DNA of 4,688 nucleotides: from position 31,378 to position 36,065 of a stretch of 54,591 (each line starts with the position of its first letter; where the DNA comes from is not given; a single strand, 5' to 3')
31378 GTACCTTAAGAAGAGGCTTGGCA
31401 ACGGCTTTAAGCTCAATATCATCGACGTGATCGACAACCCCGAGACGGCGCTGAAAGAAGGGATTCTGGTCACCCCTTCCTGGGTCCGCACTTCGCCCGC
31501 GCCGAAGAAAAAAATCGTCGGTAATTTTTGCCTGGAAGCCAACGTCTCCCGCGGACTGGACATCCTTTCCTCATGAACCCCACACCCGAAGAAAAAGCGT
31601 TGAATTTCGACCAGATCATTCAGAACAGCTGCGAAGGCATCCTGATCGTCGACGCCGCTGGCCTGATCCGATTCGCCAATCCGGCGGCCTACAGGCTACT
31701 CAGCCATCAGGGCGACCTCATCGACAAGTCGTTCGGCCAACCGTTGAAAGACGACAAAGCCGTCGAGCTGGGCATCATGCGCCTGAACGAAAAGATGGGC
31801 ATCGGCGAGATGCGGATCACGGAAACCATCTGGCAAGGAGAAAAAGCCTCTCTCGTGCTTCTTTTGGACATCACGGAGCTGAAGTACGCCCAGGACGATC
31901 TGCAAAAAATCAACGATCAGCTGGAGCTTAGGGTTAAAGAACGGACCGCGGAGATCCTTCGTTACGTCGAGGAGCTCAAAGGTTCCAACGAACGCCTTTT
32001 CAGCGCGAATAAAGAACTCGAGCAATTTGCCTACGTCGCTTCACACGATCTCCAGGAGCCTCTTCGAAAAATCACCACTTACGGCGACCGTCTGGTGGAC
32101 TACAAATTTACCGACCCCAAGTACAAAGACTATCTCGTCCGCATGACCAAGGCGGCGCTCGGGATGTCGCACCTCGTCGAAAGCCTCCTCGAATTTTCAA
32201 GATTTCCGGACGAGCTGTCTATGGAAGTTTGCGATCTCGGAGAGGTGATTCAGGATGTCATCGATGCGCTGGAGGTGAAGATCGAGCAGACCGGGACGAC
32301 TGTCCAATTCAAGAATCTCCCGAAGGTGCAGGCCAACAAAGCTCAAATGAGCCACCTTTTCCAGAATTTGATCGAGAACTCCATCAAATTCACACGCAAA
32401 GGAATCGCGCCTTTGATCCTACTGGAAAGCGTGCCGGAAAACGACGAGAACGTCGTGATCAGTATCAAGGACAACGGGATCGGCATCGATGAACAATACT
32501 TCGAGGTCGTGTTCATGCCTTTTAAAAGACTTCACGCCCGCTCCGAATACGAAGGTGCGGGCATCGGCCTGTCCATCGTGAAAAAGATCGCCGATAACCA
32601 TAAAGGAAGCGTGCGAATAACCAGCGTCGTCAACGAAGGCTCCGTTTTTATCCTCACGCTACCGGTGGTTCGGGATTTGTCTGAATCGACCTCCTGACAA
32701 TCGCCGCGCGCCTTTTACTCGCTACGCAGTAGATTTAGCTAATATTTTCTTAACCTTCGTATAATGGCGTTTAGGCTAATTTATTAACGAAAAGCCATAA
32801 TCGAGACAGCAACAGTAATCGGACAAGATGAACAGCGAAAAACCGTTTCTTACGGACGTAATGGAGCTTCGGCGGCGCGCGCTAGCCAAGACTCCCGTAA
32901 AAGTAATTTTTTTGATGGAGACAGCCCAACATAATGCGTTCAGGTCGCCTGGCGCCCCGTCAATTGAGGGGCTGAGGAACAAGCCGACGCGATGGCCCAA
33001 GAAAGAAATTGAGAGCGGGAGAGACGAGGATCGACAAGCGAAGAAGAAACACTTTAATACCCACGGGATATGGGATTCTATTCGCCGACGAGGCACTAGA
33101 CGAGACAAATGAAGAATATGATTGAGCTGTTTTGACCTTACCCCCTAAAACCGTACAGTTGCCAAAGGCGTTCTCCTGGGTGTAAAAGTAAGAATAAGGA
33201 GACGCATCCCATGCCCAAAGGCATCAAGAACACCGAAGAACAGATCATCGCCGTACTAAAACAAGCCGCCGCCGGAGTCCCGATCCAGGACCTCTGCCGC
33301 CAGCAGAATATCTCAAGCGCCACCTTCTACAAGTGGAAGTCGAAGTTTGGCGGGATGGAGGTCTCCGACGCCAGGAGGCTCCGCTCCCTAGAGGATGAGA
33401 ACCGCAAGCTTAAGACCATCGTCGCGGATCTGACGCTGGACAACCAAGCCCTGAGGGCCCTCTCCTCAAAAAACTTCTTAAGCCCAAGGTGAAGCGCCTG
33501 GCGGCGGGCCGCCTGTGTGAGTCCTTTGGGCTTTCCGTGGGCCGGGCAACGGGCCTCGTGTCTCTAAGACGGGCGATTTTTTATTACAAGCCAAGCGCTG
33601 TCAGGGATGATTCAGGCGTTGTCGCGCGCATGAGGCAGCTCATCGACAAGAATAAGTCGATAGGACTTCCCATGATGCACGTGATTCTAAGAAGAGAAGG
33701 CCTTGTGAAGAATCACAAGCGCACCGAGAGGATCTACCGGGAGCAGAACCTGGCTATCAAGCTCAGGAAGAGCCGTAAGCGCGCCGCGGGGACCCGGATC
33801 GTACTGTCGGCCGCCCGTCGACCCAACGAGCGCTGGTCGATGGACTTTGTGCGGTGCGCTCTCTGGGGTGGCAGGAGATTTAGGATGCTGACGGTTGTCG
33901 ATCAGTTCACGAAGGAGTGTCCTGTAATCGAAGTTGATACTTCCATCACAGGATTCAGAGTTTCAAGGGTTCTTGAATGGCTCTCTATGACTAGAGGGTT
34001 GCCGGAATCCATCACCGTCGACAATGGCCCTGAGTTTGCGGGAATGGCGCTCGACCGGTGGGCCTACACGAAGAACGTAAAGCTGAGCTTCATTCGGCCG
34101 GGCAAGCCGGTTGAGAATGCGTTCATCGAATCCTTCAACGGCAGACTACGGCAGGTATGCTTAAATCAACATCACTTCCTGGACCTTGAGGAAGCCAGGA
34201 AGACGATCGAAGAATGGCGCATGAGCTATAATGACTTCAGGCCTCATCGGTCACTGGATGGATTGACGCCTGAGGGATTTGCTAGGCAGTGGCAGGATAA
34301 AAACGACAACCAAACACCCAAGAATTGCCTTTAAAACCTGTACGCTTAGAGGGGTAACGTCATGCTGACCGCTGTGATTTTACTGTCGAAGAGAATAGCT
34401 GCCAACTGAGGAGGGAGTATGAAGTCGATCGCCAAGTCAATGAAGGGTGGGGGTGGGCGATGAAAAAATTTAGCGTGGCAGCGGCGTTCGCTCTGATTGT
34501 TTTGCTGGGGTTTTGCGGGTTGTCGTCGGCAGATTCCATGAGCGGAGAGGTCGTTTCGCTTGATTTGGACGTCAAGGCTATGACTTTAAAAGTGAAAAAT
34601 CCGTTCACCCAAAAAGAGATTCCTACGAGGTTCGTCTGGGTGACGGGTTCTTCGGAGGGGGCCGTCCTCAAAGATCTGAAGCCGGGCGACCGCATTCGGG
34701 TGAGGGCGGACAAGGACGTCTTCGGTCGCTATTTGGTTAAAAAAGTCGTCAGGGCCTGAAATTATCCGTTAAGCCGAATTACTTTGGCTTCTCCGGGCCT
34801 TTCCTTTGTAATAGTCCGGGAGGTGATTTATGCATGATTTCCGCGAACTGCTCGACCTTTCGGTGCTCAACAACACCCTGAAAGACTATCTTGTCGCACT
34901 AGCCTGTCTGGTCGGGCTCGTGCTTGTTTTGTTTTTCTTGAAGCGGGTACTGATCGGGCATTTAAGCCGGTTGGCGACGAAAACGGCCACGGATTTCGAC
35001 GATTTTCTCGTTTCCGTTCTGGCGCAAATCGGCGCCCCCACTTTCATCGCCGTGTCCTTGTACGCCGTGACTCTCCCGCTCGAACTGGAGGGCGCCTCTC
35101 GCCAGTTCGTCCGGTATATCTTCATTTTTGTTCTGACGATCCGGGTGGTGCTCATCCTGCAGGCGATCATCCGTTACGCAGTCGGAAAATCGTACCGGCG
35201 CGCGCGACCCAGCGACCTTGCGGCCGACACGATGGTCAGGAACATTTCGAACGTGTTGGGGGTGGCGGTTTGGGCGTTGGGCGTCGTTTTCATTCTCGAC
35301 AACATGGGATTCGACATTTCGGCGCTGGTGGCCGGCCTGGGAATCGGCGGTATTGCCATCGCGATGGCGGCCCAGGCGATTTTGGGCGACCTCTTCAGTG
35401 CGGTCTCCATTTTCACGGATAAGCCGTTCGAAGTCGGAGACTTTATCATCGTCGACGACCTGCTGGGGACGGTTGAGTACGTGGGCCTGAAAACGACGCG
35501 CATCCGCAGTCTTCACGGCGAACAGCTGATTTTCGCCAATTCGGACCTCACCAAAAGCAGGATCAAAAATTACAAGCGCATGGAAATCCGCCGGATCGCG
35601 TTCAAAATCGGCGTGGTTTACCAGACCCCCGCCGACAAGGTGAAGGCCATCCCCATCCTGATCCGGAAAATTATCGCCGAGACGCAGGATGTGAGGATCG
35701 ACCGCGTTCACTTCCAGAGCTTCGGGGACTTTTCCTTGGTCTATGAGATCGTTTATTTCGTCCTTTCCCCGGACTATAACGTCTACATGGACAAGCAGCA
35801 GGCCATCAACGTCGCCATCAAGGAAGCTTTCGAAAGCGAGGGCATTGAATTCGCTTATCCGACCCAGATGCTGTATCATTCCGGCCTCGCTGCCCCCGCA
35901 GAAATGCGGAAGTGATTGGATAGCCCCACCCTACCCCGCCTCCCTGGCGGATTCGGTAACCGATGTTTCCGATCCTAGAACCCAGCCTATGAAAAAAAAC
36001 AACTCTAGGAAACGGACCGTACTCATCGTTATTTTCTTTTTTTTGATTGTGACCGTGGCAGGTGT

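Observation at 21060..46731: Recurrent promoter architecture: three CTAAT-type pentamers phased at exactly 11 nt, then a -10 box, upstream of at least four island operons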

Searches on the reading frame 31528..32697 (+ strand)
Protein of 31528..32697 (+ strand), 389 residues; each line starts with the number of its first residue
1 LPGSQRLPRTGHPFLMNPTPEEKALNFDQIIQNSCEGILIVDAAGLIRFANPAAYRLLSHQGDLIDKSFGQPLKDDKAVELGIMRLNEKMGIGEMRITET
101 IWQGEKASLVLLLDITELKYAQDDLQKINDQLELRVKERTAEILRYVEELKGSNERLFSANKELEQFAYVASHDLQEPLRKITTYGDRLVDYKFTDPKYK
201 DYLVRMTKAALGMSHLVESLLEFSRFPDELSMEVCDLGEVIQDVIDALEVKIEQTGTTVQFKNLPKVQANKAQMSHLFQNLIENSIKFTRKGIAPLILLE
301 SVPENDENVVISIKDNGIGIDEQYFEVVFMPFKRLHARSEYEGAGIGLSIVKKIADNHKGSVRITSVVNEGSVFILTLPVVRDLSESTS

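Call 11: search_protein_families(library=pfam, proteins=[window:31528-32697:+])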
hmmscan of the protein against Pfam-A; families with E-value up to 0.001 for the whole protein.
window:31528-32697:+ (389 aa): 5 families
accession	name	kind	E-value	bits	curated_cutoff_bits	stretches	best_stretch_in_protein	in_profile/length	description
PF02518.31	HATPase_c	-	1.8e-23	83.5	26.4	1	272-380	4-109/111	Histidine kinase-, DNA gyrase B-, and HSP90-like ATPase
PF00512.31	HisKA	-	1.9e-08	34.6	26.9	1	164-226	2-63/66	His Kinase A (phospho-acceptor) domain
PF14501.12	HATPase_c_5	-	9.1e-06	26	22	1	272-366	4-90/102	GHKL domain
PF13188.13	PAS_8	-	3.6e-05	24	21.8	1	28-70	4-48/65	PAS domain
PF00989.32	PAS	-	0.00032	21.1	22.6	1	27-62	3-38/113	PAS fold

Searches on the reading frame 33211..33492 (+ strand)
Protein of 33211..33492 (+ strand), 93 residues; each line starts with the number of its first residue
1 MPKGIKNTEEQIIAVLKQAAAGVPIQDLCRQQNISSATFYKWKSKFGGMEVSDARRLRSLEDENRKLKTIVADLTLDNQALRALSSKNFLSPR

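Call 10: search_protein_families(library=pfam, proteins=[window:33211-33492:+])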
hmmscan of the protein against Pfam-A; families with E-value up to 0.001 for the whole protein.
window:33211-33492:+ (93 aa): 5 families
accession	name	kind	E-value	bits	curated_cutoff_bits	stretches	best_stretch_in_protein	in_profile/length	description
PF01527.26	HTH_Tnp_1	-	3.7e-19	69.2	24.1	1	8-71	8-74/75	Transposase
PF13518.12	HTH_28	-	2.6e-06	27.9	25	1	14-46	4-36/52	Helix-turn-helix domain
PF13384.12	HTH_23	-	1e-05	25.6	24.6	1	8-48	3-45/50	Homeodomain-like domain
PF02796.21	HTH_7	-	0.00061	20.3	23.8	0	10-44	9-43/45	Helix-turn-helix domain of resolvase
PF13551.12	HTH_29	-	0.00077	20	28.1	0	13-46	2-36/64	Winged helix-turn helix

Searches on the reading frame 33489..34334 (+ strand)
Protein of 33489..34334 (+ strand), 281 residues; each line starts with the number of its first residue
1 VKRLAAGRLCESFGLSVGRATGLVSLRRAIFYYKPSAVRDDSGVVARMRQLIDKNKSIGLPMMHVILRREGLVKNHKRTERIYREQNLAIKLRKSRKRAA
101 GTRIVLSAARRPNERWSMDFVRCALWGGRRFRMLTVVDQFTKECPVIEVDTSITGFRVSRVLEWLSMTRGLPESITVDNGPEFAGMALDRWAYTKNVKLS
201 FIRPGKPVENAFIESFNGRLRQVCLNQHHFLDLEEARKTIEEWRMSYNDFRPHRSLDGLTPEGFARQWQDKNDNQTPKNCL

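Call 10: search_protein_families(library=pfam, proteins=[window:33489-34334:+])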
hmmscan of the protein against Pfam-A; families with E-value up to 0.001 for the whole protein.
window:33489-34334:+ (281 aa): 4 families
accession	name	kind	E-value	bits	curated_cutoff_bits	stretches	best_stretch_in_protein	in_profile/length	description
PF13683.12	rve_3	-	2.4e-26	91.7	26.5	1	196-261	2-67/67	Integrase core domain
PF00665.32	rve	-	7.6e-19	68.3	32.6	1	110-207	2-102/102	Integrase core domain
PF13333.12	rve_2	-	1.2e-07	32.2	22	1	214-267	1-54/56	Integrase core domain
PF13276.12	HTH_21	-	3.6e-06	27.6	28.1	1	45-94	7-58/60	HTH-like domain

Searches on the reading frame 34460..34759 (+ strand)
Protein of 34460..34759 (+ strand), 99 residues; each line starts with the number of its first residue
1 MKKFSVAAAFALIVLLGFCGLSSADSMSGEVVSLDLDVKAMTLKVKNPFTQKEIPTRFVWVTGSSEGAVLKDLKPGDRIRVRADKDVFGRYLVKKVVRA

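Call 36: search_protein_families(library=pfam, proteins=[window:34460-34759:+], max_evalue=0.01)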
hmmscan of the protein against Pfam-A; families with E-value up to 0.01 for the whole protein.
window:34460-34759:+ (99 aa): 1 family
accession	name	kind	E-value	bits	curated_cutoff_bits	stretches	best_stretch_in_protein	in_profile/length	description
PF11604.15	CusF_Ec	-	0.0044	17.3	27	0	67-87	42-62/72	Copper binding periplasmic protein CusF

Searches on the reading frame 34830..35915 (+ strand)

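Call 11: search_protein_families(library=pfam, proteins=[window:34830-35915:+])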
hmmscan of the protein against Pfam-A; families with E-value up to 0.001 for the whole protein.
window:34830-35915:+ (361 aa): 3 families
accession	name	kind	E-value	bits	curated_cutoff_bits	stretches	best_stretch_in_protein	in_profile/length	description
PF00924.24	MS_channel_2nd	-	4.2e-18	65.6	20.2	1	184-250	2-68/68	Mechanosensitive ion channel, beta-domain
PF21082.3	MS_channel_3rd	-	2.8e-12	47.3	21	1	257-341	2-88/88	Mechanosensitive ion channel MscS, C-terminal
PF21088.3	MS_channel_1st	-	1.8e-08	34.6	23.1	1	145-182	5-42/42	Mechanosensitive ion channel, transmembrane helices 2/3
